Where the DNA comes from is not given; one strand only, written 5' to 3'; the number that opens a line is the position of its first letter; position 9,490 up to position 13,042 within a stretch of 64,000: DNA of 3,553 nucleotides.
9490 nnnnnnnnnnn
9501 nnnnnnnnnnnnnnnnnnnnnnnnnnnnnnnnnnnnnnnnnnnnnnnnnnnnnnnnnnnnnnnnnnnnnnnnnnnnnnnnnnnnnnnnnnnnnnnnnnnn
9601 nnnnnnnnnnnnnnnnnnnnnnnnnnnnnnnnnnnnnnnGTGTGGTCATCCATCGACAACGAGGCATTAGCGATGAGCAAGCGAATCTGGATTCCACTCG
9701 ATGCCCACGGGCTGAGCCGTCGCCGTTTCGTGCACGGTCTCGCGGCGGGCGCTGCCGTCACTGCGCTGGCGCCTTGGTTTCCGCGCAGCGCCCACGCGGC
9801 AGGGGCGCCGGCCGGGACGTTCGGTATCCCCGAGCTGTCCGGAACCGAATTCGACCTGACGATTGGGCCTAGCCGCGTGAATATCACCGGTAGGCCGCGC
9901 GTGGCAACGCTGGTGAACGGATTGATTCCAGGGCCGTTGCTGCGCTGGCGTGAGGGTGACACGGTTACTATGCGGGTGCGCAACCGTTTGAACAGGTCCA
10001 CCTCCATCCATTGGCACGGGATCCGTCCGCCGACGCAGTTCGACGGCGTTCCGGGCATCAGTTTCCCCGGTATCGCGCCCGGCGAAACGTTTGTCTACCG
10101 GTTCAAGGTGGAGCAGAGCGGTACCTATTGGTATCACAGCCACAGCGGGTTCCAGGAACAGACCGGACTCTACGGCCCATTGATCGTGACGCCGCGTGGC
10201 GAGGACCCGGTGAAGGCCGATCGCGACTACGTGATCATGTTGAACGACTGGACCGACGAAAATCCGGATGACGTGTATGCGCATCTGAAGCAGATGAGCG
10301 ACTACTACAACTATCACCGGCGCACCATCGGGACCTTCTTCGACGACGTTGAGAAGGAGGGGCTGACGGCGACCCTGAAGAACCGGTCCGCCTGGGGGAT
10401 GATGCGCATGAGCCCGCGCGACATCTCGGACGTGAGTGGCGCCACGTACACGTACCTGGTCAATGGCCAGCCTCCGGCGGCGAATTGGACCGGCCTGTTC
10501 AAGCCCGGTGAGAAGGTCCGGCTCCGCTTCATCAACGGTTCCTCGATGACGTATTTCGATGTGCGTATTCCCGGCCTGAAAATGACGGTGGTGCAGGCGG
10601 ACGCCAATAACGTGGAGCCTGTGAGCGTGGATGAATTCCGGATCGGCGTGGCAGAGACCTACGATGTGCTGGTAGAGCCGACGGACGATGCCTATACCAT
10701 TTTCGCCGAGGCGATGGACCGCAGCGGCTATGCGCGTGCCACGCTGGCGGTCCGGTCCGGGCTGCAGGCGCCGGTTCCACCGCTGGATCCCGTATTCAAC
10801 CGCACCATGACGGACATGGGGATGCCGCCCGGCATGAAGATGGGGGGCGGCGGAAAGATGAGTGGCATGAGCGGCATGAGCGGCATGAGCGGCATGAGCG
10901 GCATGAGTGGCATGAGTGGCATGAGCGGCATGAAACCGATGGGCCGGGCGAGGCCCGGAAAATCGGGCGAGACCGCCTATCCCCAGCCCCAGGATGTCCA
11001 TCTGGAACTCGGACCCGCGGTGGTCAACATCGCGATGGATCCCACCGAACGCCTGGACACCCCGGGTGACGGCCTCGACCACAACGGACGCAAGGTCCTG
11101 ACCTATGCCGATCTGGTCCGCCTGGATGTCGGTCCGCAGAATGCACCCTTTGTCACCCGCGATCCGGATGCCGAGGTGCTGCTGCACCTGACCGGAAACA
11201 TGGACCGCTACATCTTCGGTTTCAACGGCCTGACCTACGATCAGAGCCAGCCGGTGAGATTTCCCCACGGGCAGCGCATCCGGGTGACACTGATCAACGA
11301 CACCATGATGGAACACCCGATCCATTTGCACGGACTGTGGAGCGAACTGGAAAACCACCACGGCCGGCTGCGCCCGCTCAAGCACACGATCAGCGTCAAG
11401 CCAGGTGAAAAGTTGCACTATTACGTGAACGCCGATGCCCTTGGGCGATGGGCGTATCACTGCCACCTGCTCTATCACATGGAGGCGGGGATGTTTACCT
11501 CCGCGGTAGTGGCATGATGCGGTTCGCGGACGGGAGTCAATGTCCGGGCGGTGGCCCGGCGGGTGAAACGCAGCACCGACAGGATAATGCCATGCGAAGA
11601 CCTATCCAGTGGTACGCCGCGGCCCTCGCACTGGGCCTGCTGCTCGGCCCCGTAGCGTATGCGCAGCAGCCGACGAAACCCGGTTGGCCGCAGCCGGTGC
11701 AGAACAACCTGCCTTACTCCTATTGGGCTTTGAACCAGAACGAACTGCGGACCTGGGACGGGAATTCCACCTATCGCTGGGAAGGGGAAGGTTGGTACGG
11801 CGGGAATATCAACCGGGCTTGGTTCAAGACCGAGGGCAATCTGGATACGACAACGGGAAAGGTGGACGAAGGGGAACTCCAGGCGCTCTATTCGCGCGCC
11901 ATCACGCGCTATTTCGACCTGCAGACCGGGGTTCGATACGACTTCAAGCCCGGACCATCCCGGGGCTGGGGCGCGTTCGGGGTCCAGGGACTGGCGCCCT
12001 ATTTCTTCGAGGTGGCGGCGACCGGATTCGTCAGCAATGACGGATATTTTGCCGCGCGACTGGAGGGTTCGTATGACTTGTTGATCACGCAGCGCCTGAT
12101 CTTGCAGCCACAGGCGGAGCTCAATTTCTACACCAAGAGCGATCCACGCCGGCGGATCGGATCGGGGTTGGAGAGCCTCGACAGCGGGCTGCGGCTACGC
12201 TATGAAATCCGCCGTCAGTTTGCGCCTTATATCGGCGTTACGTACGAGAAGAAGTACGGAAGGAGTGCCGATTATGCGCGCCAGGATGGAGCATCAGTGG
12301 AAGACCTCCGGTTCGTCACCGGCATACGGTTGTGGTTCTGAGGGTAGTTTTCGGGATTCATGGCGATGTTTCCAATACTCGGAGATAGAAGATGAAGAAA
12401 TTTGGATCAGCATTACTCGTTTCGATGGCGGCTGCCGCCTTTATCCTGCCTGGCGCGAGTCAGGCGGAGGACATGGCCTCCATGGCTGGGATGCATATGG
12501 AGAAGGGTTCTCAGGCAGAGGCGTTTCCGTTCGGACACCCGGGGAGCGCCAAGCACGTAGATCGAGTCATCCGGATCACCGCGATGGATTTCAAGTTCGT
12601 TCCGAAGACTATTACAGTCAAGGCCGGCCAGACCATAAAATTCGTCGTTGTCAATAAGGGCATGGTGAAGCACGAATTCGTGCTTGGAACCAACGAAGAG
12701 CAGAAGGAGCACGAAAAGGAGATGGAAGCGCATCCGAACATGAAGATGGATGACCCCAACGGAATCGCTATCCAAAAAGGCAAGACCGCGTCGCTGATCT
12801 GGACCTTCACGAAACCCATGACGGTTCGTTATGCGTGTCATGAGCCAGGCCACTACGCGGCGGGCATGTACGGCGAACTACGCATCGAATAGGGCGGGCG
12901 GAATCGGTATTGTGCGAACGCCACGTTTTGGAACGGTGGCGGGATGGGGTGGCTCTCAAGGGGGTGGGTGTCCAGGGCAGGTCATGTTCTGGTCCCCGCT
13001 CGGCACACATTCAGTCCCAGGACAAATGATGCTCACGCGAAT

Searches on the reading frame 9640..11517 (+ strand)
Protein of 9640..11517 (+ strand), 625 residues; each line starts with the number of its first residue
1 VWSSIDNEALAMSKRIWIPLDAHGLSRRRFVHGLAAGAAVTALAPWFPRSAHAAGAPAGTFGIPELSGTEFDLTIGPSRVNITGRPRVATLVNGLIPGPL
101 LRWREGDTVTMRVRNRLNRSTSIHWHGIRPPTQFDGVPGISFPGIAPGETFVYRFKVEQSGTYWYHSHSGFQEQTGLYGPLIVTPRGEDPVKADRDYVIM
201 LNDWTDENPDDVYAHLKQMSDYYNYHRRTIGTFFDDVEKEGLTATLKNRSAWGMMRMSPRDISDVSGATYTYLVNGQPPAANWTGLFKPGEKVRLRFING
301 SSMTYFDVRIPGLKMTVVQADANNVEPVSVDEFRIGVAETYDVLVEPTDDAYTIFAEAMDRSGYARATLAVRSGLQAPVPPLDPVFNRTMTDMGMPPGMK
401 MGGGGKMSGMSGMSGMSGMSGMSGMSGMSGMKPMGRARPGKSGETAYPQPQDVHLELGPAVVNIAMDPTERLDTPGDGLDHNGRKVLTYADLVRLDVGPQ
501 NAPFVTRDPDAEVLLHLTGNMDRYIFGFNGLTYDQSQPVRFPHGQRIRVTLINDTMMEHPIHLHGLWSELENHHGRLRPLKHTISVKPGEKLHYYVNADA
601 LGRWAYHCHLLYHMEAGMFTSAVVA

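Call 3: search_protein_families(library=pfam, proteins=[window:9640-11517:+], max_evalue=1)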
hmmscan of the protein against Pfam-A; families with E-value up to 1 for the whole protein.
window:9640-11517:+ (625 aa): 7 families
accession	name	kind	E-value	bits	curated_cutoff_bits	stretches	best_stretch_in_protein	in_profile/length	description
PF07732.21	Cu-oxidase_3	-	3.4e-45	153.4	21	2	78-186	5-117/119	Multicopper oxidase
PF07731.20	Cu-oxidase_2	-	2.8e-34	118.2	20.4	2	507-624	2-133/137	Multicopper oxidase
PF00394.28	Cu-oxidase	-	7.7e-28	98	21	1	196-369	2-152/157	Multicopper oxidase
PF23509.1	MSMEG_3727_PQQ-assoc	-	0.0018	18.2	27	1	156-195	107-146/152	MSMEG_3727, PQQ-associated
PF10518.14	TAT_signal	-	0.034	14.6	22.7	1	25-44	2-21/21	TAT (twin-arginine translocation) pathway signal sequence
PF12945.12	PilZNR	-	0.077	13.6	23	0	273-312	32-71/85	Flagellar protein YcgR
PF08430.17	Forkhead_N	-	0.13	13.3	22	1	390-445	53-103/135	Forkhead N-terminal region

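Call 5: search_protein_families(library=ncbifam, proteins=[window:9640-11517:+], max_evalue=1)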
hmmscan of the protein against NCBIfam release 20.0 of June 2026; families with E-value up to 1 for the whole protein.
window:9640-11517:+ (625 aa): 13 families
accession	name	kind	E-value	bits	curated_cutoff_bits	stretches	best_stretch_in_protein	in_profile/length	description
TIGR01480.1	copper_res_A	subfamily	1.7e-254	845.8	478.95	1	24-624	5-592/593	copper resistance system multicopper oxidase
TIGR03388.1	ascorbase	equivalog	2.9e-45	155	614.8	3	88-208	21-146/542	L-ascorbate oxidase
TIGR03390.1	ascorbOXfungal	equivalog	1.1e-32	113.2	445.35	2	77-349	17-265/538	L-ascorbate oxidase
TIGR03389.1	laccase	equivalog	1.7e-32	112.9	558.9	2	88-217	23-157/539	laccase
NF008205.1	PRK10965.1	equivalog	5.6e-28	98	525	3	26-184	2-164/529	multicopper oxidase CueO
TIGR02376.1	Cu_nitrite_red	equivalog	5.6e-17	62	296.3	2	89-227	49-195/326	copper-containing nitrite reductase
NF008135.0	PRK10883.1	equivalog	6.1e-08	31.6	581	1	25-178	3-154/471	cell division protein FtsP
NF045554.1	AmiPhnlOxPhsA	equivalog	0.00028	19.6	950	1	581-624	526-570/581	O-aminophenol oxidase PhsA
TIGR04339.1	PQQ_MSMEG_3727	hypoth_equivalog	0.00041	20.1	75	1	156-194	106-144/151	MSMEG_3727 family PQQ-associated protein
TIGR01409.1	TAT_signal_seq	domain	0.013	15.8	16.7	1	25-53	1-29/29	twin-arginine translocation signal domain-containing protein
TIGR03094.1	sulfo_cyanin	equivalog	0.037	13.5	168.4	0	506-563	55-111/195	sulfocyanin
TIGR02811.1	formate_TAT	hypoth_equivalog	0.066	13.6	48.45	1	23-56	7-40/66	formate dehydrogenase region TAT target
TIGR03095.1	rusti_cyanin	equivalog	0.44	10.7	146.7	1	153-183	117-147/148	rusticyanin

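Call 39: search_dna_similar(query=window:9670-11514:+, collection=plasmids, mode=protein, max_rows=40, rows=spread)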
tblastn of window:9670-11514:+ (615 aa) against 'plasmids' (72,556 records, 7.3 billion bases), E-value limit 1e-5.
Records with a match: 4215; places in all: 4923; records where one place covers at least 80% of the query: 2643.
Best place of each record, by identity: 60-80% 196; <60% 4019.
By first word of the organism name: Klebsiella 2009; Escherichia 180; Enterobacter 140; Ralstonia 135; Enterococcus 107; Acinetobacter 102; Salmonella 99; Phaeobacter 83; Rhizobium 72; Pseudosulfitobacter 67; and 258 more.
By predicted mobility (MOB-suite, as given by PLSDB): conjugative 1940; non-mobilizable 1633; mobilizable 642.
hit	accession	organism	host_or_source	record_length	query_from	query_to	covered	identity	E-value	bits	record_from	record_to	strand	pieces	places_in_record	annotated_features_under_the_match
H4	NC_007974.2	Cupriavidus metallidurans CH34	-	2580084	8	615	99%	56.4%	0e+0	610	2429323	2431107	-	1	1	none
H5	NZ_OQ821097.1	Klebsiella pneumoniae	-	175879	16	609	86%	58.1%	1e-139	637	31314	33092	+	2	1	pcoA: multicopper oxidase PcoA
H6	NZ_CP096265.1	Klebsiella quasipneumoniae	Homo sapiens,sputum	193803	16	609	86%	58.1%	1e-139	637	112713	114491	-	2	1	pcoA: multicopper oxidase PcoA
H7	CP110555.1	Klebsiella pneumoniae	Homo sapiens,urine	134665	16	609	86%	58.1%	1e-139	637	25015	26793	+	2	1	pcoA: multicopper oxidase PcoA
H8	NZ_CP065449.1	Klebsiella pneumoniae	Homo sapiens,Taichung Veterans General ...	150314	16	609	86%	58.1%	1e-139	637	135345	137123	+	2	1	pcoA: multicopper oxidase PcoA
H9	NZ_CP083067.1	Klebsiella pneumoniae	Homo sapiens,urine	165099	16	609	86%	58.1%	1e-139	637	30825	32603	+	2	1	pcoA: multicopper oxidase PcoA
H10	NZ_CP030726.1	Klebsiella pneumoniae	Homo sapiens,feces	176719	16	609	86%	58.1%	1e-139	637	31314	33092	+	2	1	pcoA: multicopper oxidase PcoA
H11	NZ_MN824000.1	Klebsiella pneumoniae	-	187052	16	609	86%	58.1%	1e-139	637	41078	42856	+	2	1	pcoA: multicopper oxidase PcoA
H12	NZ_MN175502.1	Raoultella ornithinolytica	-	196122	16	609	86%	58.1%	1e-139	637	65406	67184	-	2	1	pcoA: multicopper oxidase PcoA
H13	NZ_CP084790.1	Klebsiella quasipneumoniae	Environment,Whole organism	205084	16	609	86%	58.1%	1e-139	637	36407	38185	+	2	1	pcoA: multicopper oxidase PcoA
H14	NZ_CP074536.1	Klebsiella pneumoniae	Homo sapiens,tissue, L hip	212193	16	609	86%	58.1%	1e-139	637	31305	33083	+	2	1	pcoA: multicopper oxidase PcoA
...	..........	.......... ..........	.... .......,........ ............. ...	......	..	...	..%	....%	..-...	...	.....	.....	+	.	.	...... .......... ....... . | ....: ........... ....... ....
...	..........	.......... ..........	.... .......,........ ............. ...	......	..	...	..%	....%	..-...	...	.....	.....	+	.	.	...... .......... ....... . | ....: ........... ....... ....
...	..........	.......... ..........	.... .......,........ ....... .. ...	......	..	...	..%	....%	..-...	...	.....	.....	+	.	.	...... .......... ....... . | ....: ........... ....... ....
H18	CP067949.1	Klebsiella pneumoniae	Homo sapiens,urine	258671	16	609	86%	58.1%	1e-139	637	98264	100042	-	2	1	pcoA: multicopper oxidase PcoA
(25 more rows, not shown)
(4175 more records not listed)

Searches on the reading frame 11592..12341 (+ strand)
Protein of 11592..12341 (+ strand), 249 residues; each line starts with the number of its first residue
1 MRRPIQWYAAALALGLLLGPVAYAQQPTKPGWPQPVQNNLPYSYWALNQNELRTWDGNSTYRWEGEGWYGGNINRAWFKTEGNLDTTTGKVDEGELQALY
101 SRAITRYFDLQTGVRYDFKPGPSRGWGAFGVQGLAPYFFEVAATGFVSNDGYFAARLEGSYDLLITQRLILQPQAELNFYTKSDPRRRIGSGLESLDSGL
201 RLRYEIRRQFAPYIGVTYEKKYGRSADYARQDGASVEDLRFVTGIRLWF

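Call 3: search_protein_families(library=pfam, proteins=[window:11592-12341:+], max_evalue=1)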
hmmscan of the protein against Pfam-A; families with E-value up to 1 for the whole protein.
window:11592-12341:+ (249 aa): 1 family
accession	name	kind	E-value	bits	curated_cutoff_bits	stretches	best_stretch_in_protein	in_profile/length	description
PF05275.17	CopB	-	3.3e-86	288.6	27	1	44-249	4-208/208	Copper resistance protein B precursor (CopB)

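Call 5: search_protein_families(library=ncbifam, proteins=[window:11592-12341:+], max_evalue=1)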
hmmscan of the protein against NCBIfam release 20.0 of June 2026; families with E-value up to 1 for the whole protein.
window:11592-12341:+ (249 aa): 0 families

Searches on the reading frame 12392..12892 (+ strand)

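Call 3: search_protein_families(library=pfam, proteins=[window:12392-12892:+], max_evalue=1)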
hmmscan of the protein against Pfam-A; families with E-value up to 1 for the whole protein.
window:12392-12892:+ (166 aa): 5 families
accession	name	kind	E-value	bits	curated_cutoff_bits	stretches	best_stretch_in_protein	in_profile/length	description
PF00127.26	Copper-bind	-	3.1e-11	44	21.2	1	61-165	6-98/99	Copper binding proteins, plastocyanin/azurin family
PF13473.12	Cupredoxin_1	-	1.3e-08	35.2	27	1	54-106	17-69/104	Cupredoxin-like domain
PF07732.21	Cu-oxidase_3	-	0.002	18.6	21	1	62-166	17-115/119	Multicopper oxidase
PF07731.20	Cu-oxidase_2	-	0.004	17.3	20.4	1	63-164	24-132/137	Multicopper oxidase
PF06525.17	SoxE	-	0.024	14.6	21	1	73-163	40-136/149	Sulfocyanin (SoxE) domain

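Call 5: search_protein_families(library=ncbifam, proteins=[window:12392-12892:+], max_evalue=1)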
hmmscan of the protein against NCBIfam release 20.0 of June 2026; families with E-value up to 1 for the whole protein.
window:12392-12892:+ (166 aa): 9 families
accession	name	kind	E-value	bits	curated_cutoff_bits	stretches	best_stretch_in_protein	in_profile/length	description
NF051440.1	CuResCopIPSEAE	equivalog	5.5e-36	124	280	2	37-112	20-95/180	copper-resistant cuproprotein CopI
NF047895.1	CuResCopI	equivalog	1.3e-21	77.1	200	1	28-162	41-173/176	copper-resistant cuproprotein CopI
TIGR03095.1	rusti_cyanin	equivalog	1.6e-07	31.6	146.7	1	72-163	52-145/148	rusticyanin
TIGR02656.1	cyanin_plasto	equivalog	3.3e-07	30.6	87.85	1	67-165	12-98/99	plastocyanin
NF052460.1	L-NosZ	equivalog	0.0032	16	700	1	24-88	341-409/480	clade III lactonase-type nitrous-oxide reductase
TIGR03102.1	halo_cynanin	subfamily_domain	0.016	15.2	93.8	0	63-162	33-111/115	halocyanin domain-containing protein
NF041757.1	EfeO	equivalog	0.021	13.9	270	1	52-110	11-68/359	iron uptake system protein EfeO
TIGR03096.1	nitroso_cyanin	equivalog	0.024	14.4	142.85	1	59-98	48-87/135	nitrosocyanin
TIGR02375.1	pseudoazurin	equivalog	0.14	11.9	109.85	1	69-91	12-34/116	pseudoazurin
